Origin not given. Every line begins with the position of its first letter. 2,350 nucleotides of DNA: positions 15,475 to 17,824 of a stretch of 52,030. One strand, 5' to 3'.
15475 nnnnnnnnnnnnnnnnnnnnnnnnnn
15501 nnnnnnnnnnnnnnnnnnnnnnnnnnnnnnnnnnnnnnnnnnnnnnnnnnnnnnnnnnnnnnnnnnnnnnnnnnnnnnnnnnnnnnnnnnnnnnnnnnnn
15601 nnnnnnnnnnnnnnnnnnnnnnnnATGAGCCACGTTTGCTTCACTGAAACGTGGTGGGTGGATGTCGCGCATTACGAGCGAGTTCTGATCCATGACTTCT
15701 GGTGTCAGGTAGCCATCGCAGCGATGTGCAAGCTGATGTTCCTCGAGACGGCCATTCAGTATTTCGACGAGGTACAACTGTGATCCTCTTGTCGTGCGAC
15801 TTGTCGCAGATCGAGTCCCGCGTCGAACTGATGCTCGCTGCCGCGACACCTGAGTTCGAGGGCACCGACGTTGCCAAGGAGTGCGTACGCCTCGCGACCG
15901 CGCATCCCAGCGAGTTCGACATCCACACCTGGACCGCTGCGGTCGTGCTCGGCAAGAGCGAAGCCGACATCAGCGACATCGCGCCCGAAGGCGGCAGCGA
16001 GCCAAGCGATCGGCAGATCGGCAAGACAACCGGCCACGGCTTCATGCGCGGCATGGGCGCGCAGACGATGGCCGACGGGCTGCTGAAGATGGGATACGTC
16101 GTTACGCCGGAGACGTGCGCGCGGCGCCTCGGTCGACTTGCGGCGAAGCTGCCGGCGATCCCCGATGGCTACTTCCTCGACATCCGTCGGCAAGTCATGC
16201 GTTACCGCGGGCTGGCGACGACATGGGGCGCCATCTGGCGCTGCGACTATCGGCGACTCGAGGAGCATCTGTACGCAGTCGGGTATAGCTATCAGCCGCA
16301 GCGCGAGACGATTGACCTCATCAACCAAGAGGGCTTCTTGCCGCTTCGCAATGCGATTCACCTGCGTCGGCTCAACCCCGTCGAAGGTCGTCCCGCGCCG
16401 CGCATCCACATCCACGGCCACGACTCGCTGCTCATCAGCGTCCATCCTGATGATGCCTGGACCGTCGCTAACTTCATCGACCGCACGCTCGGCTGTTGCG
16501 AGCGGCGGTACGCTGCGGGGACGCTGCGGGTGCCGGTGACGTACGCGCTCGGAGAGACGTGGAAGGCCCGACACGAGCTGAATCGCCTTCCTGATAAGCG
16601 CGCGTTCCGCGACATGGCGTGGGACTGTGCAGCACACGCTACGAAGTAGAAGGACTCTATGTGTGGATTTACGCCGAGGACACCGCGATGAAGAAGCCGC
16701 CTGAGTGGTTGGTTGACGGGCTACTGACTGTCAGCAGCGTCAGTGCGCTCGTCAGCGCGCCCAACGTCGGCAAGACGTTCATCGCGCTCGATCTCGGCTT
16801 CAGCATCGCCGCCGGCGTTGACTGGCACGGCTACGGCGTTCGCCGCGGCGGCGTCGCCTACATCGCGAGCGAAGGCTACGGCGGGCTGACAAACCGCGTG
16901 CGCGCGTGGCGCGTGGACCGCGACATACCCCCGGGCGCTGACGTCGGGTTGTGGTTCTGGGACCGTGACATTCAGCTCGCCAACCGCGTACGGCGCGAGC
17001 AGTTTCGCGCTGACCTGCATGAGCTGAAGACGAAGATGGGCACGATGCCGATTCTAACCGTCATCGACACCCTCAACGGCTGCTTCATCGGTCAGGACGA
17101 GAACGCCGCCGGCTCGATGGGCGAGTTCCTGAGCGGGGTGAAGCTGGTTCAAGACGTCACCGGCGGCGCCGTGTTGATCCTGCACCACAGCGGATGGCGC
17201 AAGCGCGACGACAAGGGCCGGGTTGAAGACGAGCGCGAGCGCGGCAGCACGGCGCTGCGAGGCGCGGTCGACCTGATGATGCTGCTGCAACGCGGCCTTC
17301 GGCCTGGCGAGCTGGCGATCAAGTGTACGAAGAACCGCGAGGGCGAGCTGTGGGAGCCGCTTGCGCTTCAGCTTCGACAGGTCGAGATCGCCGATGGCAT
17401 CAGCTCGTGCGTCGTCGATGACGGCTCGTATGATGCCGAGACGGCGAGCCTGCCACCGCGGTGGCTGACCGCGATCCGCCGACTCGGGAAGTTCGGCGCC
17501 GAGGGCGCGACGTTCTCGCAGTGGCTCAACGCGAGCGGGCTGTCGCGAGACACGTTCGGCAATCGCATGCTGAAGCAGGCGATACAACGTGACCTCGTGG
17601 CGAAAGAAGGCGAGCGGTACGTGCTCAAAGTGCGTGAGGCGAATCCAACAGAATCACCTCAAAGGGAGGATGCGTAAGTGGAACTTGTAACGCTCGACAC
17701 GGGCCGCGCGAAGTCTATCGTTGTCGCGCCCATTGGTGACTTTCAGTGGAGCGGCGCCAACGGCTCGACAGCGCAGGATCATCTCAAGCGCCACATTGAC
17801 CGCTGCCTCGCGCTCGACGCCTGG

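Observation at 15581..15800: Family-A DNA polymerase cut just before motif A by a 160-nt insert carrying its own 52-aa ORF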

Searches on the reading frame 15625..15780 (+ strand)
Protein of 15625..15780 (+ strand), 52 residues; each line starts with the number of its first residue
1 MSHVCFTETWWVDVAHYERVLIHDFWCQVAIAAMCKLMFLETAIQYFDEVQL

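Call 3: search_protein_families(library=pfam, proteins=[window:15625-15780:+], max_evalue=0.1)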
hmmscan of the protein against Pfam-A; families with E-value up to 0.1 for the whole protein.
window:15625-15780:+ (52 aa): 1 family
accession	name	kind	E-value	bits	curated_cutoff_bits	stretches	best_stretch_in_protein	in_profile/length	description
PF03367.19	Zn_ribbon_ZPR1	-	0.017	15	23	0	5-28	16-39/56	ZPR1 zinc-finger domain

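Call 30: find_homologous_proteins(query=A2, max_evalue=0.01)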
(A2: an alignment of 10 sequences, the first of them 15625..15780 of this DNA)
Query A2 (10 sequences) (52 aa, profile of the alignment): 18 proteins with E <= 0.01 among 349 candidates.
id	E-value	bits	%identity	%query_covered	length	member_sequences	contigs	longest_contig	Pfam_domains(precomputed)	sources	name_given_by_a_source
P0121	3.4e-22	96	44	48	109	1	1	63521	-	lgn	-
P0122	4.7e-18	83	70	19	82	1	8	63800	-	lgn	-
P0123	2.2e-15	74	48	56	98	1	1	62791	-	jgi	jgi:hypothetical protein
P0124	1.1e-11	62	60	38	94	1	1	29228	-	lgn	-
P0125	1.2e-8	53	-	-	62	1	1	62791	-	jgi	jgi:hypothetical protein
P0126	3.4e-8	51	100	100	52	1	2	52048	-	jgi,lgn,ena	-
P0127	1.1e-7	49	52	48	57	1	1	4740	-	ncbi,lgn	-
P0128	1.8e-7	49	77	25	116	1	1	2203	-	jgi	jgi:hypothetical protein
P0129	5.2e-7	47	45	60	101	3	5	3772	-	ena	-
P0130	7.0e-7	47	57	13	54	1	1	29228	-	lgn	-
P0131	8.0e-6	43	54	48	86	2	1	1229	PF19067.7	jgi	jgi:hypothetical protein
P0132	2.5e-5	42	52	46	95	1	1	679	-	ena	-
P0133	2.9e-4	38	53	37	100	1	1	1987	-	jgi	jgi:hypothetical protein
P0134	5.8e-4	37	53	37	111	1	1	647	-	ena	-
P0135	3.0e-3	35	50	38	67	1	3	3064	-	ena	-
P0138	8.7e-3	34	100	17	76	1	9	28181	-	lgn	-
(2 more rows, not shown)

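Call 31: find_encoding_contigs(protein=P0126, flank=3000, max_places=4)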
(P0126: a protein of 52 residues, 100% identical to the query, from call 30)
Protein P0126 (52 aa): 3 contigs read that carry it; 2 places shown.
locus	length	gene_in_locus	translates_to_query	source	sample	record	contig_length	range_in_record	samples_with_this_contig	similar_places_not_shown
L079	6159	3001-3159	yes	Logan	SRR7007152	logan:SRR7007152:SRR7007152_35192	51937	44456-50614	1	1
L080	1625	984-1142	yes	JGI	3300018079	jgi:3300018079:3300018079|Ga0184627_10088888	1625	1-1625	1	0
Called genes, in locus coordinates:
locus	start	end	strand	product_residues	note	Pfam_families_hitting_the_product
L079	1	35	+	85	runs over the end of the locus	-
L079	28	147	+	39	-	-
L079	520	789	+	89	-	-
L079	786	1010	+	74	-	-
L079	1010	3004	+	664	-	PF03167:UDG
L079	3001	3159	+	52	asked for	-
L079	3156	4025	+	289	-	-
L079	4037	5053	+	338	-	PF13481:AAA_25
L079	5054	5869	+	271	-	-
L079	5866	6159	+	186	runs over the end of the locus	-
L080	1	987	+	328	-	?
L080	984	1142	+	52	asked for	-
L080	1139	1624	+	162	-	?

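Call 34: search_protein_families(library=pfam, proteins=[P0131, P0129, P0128, P0121, P0134, P0138, window:15625-15780:+], max_evalue=1)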
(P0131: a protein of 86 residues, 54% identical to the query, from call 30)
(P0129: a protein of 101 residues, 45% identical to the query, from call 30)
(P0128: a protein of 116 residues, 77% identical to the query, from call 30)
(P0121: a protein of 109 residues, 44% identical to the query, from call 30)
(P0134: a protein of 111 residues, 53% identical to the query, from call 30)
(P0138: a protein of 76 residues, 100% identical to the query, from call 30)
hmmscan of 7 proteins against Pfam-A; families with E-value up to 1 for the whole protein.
P0131 (86 aa): 2 families
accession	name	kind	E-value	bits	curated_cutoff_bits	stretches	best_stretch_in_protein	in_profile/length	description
PF19067.5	DUF5763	-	1.8e-05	24.5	26.3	1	7-33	2-28/39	Family of unknown function (DUF5763)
PF22868.1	YmiA-like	-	0.063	13.5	27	1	47-67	19-39/46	Protein YmiA-like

P0129 (101 aa): 0 families

P0128 (116 aa): 0 families

P0121 (109 aa): 3 families
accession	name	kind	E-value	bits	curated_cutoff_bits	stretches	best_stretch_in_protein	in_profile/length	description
PF13401.12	AAA_22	-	0.041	14.6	27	1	40-84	9-33/130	AAA domain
PF19044.6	P-loop_TraG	-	0.069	12.2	25.8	1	25-73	16-66/413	TraG P-loop domain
PF13173.12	AAA_14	-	0.12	12.9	27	1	40-61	6-27/129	AAA domain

P0134 (111 aa): 2 families
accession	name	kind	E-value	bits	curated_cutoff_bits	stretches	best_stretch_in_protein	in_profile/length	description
PF07736.16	CM_1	-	0.012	16.4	27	1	5-42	15-52/116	Chorismate mutase type I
PF21326.4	KDM6_GATAL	-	0.014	15.7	27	1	33-62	22-51/59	KDM6, GATA-like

P0138 (76 aa): 0 families

window:15625-15780:+ (52 aa): 1 family
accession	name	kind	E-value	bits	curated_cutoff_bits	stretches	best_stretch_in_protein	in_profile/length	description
PF03367.19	Zn_ribbon_ZPR1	-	0.017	15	23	0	5-28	16-39/56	ZPR1 zinc-finger domain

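Call 66: search_protein_families(library=phrogs, proteins=[window:15625-15780:+, P0121, P0123, P0128], max_evalue=0.01)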
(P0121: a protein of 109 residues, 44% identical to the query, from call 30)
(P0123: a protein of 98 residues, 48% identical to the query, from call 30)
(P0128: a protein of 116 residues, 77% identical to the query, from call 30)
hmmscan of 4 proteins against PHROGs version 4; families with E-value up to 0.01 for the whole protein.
window:15625-15780:+ (52 aa): 0 families

P0121 (109 aa): 0 families

P0123 (98 aa): 0 families

P0128 (116 aa): 0 families

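Call 67: predict_structure(alignment_id=A4)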
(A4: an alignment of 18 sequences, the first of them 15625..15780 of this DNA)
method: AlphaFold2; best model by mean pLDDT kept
length: 52 residues; sequences in the alignment: 18
mean_pLDDT: 80.3   pTM: 0.45
mean pLDDT of the five models: 80.3, 79.4, 79.2, 76.3, 75.5
residues with pLDDT >= 90: 22; 70-90: 17; 50-70: 12; < 50: 1
segments of 3 or more residues with pLDDT < 50: none
pLDDT, mean of each block of 10 residues (from residue 1): 55 82 96 94 77 66
secondary structure, 60 per line:
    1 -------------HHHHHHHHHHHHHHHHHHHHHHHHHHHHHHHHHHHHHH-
elements in order: H14-51

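Call 68: search_protein_representatives(alignment_id=A4)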
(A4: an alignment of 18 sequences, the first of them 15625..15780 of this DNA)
Query: 18 sequences, 80 profile positions. Proteins with E-value up to 0.001 (for the whole library): 49; up to 1e-10: 9; up to 1e-30: 0. The best 49 are listed.
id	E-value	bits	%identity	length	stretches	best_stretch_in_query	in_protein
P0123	1.2e-17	79.6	-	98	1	4-71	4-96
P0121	5.7e-17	77.4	-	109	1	1-75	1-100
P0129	2.3e-16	75.5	-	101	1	1-72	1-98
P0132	1.9e-15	72.5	-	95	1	5-71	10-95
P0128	3.9e-15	71.6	-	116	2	31-74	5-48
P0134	1.4e-14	69.8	-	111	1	12-69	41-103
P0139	1.1e-12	63.6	-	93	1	5-72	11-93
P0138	2.8e-11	59.2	-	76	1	12-72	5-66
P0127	9.4e-11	57.5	-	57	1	15-72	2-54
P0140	2.4e-10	56.2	-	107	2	36-63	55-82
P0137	1.7e-09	53.4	-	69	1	19-68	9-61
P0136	4.6e-09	52.1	-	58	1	32-72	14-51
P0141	1.6e-08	50.3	-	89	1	12-59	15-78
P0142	2.8e-07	46.4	-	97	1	13-58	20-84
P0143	8.9e-07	44.8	-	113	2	30-59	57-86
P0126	1.5e-04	37.6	-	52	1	31-63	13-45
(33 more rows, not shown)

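Call 69: find_related_loci(query=A4, collection=viral_contigs, flank=6000)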
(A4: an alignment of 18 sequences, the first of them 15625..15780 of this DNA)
Query A4 (52 aa) in viral_contigs; peptide patterns used: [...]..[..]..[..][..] (x = any residue, [..] = any of these).
18 stretches matched a pattern, but none encodes a relative of the query by tblastn (E <= 1e-3).

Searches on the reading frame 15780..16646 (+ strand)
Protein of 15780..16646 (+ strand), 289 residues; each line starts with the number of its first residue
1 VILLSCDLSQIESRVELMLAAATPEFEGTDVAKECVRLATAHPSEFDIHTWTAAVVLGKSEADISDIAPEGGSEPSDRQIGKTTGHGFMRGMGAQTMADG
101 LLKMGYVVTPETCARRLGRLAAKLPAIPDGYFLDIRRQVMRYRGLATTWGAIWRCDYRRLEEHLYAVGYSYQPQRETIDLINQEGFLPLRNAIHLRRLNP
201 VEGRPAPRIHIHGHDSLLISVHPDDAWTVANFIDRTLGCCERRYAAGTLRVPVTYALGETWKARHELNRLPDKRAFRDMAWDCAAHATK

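Call 3: search_protein_families(library=pfam, proteins=[window:15780-16646:+], max_evalue=0.1)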
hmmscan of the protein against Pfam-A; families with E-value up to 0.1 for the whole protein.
window:15780-16646:+ (289 aa): 1 family
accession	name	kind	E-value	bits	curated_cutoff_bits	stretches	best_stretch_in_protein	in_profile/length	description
PF00476.26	DNA_pol_A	-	7.1e-05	22.3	34.3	1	3-101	154-230/381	DNA polymerase family A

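Call 5: search_dna_similar(query=window:15780-16646:+, collection=phages, mode=protein, max_rows=40, max_evalue=0.001)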
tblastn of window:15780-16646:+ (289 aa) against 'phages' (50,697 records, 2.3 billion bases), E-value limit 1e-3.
No match.

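Call 10: find_related_loci(query=window:15780-16646:+, collection=viral_contigs, flank=4000)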
Query window:15780-16646:+ (289 aa) in viral_contigs; peptide patterns used: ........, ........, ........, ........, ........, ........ (x = any residue, [..] = any of these).
3 stretches matched a pattern, but none encodes a relative of the query by tblastn (E <= 1e-3).

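Call 44: search_solved_structures(query=window:15780-16646:+, max_evalue=1, show_alignments=2)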
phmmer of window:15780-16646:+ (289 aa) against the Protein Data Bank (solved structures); distinct sequences matched with E-value up to 1: 1.
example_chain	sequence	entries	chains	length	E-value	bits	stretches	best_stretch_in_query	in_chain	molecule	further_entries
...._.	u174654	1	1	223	0.66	12.4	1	55-110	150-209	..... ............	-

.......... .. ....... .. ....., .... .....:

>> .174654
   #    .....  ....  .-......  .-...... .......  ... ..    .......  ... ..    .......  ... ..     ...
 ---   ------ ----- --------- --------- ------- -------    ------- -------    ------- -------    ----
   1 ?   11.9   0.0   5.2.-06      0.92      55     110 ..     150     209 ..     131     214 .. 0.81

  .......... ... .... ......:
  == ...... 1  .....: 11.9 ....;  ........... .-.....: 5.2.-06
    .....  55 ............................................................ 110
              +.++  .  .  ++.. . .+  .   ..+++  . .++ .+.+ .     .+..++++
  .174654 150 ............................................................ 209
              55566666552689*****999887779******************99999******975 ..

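Call 47: search_solved_structures(query=A3, max_evalue=0.01, show_alignments=1)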
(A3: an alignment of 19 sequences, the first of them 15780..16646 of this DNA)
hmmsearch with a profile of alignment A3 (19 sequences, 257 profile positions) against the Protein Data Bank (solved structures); distinct sequences matched with E-value up to 0.01: 72 (the best 60 are shown).
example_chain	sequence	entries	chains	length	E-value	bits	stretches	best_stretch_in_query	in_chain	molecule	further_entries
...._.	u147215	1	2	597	1e-24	90.7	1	2-237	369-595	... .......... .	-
5o7t_A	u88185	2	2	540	1.9e-23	86.5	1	2-237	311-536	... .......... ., thermostable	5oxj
2ktq_A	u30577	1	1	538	4.5e-23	85.3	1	2-237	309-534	PROTEIN (LARGE FRAGMENT OF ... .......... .)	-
4ktq_A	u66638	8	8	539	4.5e-23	85.2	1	2-237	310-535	PROTEIN (LARGE FRAGMENT OF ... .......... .) | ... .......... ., thermostable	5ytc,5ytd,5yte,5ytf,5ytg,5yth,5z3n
1jxe_A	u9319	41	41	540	4.6e-23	85.2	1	2-237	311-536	TAQ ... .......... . | PROTEIN (LARGE FRAGMENT OF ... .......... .) | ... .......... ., thermostable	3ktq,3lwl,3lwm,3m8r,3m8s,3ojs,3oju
6fbc_A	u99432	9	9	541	4.6e-23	85.2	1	2-237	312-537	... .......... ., thermostable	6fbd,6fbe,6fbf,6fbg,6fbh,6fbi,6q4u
1ktq_A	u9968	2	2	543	4.6e-23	85.2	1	2-237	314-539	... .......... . | PROTEIN (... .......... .)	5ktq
4xiu_A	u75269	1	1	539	4.8e-23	85.2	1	2-237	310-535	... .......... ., thermostable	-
4bwj_A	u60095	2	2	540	5e-23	85.1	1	2-237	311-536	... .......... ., THERMOSTABLE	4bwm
4n56_A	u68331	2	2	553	5.1e-23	85.1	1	2-237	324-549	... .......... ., thermostable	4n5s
5w6k_A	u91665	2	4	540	6e-23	84.8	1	2-236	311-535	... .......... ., thermostable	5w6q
1qss_A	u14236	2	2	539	6.6e-23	84.7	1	2-236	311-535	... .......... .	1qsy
1qtm_A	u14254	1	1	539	6.6e-23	84.7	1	2-236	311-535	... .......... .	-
1bgx_T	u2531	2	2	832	9.9e-23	84.1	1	2-237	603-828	TAQ DNA POLYMERASE | PROTEIN (TAQ POLYMERASE)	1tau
1taq_A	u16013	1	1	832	9.9e-23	84.1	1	2-237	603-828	TAQ DNA POLYMERASE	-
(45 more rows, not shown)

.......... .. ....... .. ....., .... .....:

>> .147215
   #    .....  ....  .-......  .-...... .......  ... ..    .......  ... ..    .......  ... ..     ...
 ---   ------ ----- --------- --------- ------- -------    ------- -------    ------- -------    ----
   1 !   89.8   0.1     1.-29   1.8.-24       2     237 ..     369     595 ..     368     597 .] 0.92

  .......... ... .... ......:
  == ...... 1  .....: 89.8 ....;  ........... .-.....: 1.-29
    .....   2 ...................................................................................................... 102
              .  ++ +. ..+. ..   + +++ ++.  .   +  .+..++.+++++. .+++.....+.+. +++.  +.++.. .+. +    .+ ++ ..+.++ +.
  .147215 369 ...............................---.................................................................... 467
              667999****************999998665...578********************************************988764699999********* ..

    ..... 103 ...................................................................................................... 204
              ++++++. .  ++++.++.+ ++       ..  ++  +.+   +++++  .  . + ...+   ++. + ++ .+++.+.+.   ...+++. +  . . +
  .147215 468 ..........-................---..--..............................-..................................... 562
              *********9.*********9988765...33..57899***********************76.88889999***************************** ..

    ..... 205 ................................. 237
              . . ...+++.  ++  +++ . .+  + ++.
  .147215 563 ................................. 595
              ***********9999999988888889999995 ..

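Call 66: search_protein_families(library=phrogs, proteins=[window:15780-16646:+], max_evalue=0.01)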
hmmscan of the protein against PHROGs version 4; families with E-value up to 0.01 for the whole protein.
window:15780-16646:+ (289 aa): 1 family
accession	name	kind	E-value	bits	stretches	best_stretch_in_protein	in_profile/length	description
phrog_17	-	DNA, RNA and nucleotide metabolism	3.4e-11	42.8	1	2-100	1007-1089/1445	DNA polymerase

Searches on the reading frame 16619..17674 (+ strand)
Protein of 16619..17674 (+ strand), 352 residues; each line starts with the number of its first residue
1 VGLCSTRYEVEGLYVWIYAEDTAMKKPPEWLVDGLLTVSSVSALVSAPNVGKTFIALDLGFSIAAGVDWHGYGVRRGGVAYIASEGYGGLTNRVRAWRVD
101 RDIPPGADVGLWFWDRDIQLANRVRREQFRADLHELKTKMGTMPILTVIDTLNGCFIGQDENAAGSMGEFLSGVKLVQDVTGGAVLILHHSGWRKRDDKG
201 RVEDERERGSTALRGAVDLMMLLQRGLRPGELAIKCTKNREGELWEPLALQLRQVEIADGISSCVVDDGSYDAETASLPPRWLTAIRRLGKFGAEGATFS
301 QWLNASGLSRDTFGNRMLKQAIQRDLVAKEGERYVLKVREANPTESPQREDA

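Call 28: search_protein_families(library=pfam, proteins=[window:16619-17674:+], max_evalue=0.001)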
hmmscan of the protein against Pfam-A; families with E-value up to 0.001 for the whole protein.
window:16619-17674:+ (352 aa): 1 family
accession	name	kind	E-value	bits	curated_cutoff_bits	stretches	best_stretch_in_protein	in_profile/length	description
PF13481.12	AAA_25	-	9e-31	107.5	27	1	19-194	13-193/195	AAA domain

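Call 66: search_protein_families(library=phrogs, proteins=[window:16619-17674:+], max_evalue=0.01)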
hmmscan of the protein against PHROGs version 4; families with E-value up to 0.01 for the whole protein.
window:16619-17674:+ (352 aa): 10 families
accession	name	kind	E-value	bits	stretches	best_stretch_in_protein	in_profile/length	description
phrog_2850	-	unknown function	1.1e-39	137.7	1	21-258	140-366/465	-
phrog_906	-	DNA, RNA and nucleotide metabolism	3.8e-35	122.9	1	26-268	514-754/872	DNA polymerase/primase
phrog_3123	-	unknown function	4.5e-21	76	1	22-225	324-538/583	-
phrog_3228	-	DNA, RNA and nucleotide metabolism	6.6e-20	72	1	20-258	355-591/766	replicative helicase-primase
phrog_6012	-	DNA, RNA and nucleotide metabolism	3.1e-10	40.9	1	16-202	125-307/447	DNA helicase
phrog_239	-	DNA, RNA and nucleotide metabolism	1.8e-08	34.8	1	30-246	350-581/801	DNA primase/helicase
phrog_2597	-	DNA, RNA and nucleotide metabolism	1.5e-07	31.3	1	27-213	355-534/747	DNA primase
phrog_1284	-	unknown function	9.9e-07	29.4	1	22-98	18-93/306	-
phrog_6357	-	unknown function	1.3e-05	25.6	0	145-227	122-191/321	-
phrog_25693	-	unknown function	0.0065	16.1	0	26-73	37-84/405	-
